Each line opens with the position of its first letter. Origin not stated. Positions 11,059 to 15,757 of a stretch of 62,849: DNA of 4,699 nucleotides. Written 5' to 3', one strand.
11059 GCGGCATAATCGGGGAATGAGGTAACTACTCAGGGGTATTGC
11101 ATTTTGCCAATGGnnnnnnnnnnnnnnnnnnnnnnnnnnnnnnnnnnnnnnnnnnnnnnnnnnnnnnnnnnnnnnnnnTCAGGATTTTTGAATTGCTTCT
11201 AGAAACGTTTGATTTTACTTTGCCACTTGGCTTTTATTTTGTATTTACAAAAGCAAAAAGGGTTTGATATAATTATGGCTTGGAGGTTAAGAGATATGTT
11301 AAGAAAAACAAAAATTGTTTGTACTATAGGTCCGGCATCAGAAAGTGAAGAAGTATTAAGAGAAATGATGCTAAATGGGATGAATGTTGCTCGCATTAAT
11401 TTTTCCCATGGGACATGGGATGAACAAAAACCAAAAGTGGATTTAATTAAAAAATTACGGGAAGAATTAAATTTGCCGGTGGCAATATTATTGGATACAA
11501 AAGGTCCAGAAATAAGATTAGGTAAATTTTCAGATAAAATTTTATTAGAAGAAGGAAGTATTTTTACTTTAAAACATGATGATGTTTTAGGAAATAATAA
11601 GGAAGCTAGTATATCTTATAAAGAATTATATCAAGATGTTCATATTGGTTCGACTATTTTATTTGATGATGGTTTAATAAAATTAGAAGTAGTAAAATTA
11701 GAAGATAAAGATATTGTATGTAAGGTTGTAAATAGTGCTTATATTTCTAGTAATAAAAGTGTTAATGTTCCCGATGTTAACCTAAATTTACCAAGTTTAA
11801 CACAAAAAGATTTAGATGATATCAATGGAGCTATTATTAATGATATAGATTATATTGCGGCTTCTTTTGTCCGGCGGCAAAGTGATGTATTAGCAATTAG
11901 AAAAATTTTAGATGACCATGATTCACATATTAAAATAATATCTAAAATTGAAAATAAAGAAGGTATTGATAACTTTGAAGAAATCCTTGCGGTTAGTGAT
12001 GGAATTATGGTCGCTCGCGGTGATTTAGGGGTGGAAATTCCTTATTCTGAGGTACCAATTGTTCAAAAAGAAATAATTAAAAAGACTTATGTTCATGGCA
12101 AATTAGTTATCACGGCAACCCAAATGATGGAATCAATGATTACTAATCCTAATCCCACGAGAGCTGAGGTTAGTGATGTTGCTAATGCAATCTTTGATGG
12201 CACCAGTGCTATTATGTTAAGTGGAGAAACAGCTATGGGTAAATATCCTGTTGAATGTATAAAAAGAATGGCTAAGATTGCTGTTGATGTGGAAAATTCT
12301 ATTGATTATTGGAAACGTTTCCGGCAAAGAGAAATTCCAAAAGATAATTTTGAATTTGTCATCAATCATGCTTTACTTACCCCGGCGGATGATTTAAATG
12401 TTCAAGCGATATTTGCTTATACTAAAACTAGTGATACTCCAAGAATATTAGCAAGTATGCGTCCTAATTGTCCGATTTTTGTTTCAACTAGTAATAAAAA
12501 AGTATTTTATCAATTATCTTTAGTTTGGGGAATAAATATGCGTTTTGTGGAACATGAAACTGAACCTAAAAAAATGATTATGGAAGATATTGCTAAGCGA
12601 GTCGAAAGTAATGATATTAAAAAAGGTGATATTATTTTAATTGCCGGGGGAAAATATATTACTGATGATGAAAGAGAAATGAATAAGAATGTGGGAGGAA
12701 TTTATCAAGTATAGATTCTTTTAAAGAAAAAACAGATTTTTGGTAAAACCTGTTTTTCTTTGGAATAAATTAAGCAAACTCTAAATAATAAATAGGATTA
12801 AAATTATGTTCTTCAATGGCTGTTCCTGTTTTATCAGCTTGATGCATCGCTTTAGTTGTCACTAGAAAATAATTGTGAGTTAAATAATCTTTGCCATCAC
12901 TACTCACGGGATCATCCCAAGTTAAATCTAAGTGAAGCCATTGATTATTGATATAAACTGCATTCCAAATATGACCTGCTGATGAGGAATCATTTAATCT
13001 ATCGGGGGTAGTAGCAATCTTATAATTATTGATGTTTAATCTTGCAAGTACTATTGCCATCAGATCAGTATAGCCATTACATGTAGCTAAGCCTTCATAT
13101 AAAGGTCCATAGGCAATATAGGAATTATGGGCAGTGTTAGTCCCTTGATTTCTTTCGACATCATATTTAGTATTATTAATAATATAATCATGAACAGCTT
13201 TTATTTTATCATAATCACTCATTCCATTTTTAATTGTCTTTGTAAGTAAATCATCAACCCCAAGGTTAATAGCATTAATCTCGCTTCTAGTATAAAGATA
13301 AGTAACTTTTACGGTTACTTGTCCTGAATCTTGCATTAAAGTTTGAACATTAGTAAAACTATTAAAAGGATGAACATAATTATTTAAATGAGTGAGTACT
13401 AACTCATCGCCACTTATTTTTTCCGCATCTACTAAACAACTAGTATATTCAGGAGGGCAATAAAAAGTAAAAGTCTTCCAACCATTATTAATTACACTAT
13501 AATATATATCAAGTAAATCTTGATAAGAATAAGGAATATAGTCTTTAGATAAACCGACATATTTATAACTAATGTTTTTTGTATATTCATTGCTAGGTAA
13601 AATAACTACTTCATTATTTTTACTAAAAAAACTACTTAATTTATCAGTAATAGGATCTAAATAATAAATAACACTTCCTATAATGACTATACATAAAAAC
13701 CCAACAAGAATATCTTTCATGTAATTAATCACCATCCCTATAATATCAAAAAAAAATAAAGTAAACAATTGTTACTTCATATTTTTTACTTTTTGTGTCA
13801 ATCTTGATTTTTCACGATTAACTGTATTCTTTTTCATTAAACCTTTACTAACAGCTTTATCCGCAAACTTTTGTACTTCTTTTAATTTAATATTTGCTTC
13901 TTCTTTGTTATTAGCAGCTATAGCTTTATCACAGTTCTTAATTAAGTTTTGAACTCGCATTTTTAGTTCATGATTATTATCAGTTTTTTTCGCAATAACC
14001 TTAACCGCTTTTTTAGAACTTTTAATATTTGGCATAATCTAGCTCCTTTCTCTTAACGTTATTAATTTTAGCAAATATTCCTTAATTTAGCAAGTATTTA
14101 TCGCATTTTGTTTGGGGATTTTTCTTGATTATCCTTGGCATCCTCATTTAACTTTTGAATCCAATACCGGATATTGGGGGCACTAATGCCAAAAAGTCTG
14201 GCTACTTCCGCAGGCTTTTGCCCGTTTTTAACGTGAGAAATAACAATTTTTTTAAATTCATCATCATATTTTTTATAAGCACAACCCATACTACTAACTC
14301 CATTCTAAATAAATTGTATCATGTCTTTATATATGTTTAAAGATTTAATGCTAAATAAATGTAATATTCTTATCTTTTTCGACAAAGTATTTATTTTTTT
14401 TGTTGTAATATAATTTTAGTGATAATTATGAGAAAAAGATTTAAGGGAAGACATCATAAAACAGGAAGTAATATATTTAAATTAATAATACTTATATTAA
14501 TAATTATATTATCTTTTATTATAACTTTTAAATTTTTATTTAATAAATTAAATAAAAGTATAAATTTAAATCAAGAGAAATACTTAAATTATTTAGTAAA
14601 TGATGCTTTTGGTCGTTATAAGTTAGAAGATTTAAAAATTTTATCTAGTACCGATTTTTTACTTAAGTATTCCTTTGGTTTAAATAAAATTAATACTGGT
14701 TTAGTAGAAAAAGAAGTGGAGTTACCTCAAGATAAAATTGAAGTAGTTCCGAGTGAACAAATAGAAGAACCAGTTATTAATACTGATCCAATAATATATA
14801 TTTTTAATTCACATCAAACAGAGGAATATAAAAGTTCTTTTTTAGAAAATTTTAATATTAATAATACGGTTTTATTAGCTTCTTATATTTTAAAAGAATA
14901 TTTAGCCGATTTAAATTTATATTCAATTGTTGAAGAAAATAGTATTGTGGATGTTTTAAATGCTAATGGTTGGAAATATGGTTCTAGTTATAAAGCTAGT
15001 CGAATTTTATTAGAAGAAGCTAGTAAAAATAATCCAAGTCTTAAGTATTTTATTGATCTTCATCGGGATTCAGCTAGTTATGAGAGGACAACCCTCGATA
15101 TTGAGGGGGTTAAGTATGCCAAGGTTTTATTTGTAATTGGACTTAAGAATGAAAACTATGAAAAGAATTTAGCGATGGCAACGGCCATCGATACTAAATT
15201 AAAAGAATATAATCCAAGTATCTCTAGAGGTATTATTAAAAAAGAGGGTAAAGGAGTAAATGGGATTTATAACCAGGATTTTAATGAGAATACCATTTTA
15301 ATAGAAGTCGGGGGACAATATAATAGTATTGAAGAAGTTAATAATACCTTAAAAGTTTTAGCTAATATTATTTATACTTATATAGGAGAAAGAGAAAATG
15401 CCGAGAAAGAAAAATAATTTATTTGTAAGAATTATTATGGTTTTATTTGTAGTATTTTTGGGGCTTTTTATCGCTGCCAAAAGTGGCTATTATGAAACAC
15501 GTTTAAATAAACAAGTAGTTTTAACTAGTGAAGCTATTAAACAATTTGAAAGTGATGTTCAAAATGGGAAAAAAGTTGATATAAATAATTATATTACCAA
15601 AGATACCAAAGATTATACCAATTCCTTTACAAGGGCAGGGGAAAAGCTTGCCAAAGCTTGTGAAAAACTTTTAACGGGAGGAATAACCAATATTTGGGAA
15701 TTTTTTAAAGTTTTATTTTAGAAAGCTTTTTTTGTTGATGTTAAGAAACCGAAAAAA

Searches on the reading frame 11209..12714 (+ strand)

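Call 6: search_protein_families(library=pfam, proteins=[window:11209-12714:+], max_evalue=0.001)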
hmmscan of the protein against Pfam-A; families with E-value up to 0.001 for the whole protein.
window:11209-12714:+ (501 aa): 2 families
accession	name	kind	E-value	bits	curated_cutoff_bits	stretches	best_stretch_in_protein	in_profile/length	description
PF00224.27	PK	-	1e-126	423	30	1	32-351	2-328/328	Pyruvate kinase, barrel domain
PF02887.21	PK_C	-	2.9e-17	63.3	28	1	385-483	3-101/114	Pyruvate kinase, alpha/beta domain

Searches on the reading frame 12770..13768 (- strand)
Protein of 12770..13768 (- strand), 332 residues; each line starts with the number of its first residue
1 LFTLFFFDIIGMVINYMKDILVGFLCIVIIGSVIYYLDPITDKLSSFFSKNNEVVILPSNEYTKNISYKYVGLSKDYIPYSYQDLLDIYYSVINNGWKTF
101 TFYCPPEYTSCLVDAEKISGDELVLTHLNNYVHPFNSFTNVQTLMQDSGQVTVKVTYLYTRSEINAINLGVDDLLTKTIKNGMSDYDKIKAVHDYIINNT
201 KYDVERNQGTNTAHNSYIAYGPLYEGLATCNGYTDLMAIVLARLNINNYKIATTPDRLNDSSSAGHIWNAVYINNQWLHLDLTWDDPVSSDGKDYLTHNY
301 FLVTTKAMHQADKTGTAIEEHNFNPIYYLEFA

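Call 6: search_protein_families(library=pfam, proteins=[window:12770-13768:-], max_evalue=0.001)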
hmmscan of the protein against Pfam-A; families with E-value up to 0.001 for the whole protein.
window:12770-13768:- (332 aa): 2 families
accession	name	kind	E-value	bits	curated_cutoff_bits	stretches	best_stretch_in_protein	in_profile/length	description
PF01841.26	Transglut_core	-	7.9e-11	42.6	23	1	176-281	5-107/108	Transglutaminase-like superfamily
PF04473.18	DUF553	-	3.3e-05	23.8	20.5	1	176-282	7-113/140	Transglutaminase-like domain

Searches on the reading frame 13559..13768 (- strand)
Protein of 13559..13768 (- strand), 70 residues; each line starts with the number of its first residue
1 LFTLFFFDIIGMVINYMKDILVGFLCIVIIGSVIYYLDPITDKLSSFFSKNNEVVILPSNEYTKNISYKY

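Call 83: search_protein_families(library=ncbifam, proteins=[window:13559-13768:-], max_evalue=1)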
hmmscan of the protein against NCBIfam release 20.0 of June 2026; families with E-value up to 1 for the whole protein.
window:13559-13768:- (70 aa): 1 family
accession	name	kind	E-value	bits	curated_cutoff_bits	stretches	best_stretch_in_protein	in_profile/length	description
NF047378.1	photo_II_Psb35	equivalog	0.083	12.5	40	1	20-36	8-24/46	photosystem II assembly protein Psb35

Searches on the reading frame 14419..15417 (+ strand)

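Call 7: search_protein_families(library=pfam, proteins=[window:14419-15417:+], max_evalue=0.001)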
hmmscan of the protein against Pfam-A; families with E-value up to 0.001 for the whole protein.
window:14419-15417:+ (332 aa): 1 family
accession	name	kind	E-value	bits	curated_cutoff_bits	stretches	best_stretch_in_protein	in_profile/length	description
PF07454.18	SpoIIP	-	4.5e-51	174.4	24.4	1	115-318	72-268/269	Stage II sporulation protein P (SpoIIP)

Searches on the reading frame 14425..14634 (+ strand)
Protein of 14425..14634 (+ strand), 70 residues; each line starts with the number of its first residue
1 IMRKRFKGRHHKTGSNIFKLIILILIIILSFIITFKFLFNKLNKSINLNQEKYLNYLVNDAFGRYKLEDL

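Call 83: search_protein_families(library=ncbifam, proteins=[window:14425-14634:+], max_evalue=1)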
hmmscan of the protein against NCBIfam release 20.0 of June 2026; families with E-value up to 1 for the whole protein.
window:14425-14634:+ (70 aa): 2 families
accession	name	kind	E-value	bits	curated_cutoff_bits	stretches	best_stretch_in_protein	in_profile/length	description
NF011297.0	PRK14710.1-1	equivalog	0.016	16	173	1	14-58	5-48/86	hypothetical protein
NF011298.0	PRK14710.1-3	equivalog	0.027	14.8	326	1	14-58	5-48/163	hypothetical protein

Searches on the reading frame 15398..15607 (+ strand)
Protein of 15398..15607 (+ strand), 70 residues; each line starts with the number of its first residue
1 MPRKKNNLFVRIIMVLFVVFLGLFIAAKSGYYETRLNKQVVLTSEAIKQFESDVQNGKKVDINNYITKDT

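Call 83: search_protein_families(library=ncbifam, proteins=[window:15398-15607:+], max_evalue=1)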
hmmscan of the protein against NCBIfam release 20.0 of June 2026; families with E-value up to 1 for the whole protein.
window:15398-15607:+ (70 aa): 3 families
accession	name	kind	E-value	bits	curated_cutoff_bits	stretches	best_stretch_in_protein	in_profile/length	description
NF002708.1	PRK02515.1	equivalog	0.012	15.5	85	1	10-65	5-64/137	photosystem II complex extrinsic protein PsbU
TIGR00733.1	TIGR00733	equivalog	0.086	11.3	182.5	1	10-32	328-350/589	OPT family oligopeptide transporter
NF045476.1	Opp4C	equivalog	0.087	12.1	350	1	7-42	79-114/278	oligopeptide ABC transporter permease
